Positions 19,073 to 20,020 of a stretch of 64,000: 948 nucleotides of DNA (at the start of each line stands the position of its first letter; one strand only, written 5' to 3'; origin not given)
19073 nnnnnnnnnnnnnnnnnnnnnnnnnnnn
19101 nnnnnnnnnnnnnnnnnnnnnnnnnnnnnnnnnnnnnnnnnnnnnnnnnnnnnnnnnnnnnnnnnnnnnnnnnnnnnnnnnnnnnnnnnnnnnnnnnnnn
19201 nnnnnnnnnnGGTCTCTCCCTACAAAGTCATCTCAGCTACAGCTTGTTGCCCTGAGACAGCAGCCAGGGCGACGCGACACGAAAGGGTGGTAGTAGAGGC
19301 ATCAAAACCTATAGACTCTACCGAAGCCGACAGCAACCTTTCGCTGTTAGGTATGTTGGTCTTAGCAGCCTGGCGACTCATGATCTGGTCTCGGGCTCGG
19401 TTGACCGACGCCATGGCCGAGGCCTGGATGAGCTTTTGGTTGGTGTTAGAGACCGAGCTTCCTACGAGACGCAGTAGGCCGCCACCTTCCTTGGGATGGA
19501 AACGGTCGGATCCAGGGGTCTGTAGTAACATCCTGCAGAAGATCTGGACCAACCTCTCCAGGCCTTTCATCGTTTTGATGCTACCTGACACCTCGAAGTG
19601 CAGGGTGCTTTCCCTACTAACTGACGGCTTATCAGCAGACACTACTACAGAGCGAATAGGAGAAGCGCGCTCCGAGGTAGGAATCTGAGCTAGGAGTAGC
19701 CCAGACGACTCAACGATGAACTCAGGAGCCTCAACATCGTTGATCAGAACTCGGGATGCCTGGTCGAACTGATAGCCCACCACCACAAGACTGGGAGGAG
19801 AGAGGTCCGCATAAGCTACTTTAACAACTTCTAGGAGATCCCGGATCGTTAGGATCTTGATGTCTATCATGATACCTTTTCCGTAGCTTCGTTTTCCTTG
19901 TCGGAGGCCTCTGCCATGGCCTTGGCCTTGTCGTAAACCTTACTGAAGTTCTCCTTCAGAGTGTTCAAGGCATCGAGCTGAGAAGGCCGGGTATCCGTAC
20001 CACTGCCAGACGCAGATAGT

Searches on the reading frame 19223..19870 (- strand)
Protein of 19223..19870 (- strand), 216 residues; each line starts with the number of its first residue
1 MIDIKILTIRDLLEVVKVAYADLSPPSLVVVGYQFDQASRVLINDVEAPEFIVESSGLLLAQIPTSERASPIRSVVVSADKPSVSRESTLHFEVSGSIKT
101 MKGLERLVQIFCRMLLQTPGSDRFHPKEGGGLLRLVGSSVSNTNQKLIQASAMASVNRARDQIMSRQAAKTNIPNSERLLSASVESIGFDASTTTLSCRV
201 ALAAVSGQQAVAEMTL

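Call 54: search_protein_families(library=phrogs, proteins=[window:19223-19870:-], max_evalue=0.01)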
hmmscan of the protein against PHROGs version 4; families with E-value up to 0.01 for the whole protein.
window:19223-19870:- (216 aa): 2 families
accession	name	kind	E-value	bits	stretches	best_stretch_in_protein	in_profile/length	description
phrog_2669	-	tail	0.00026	22.2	1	97-203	18-123/138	baseplate protein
phrog_975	-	tail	0.0011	19.1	1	89-189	117-218/238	baseplate protein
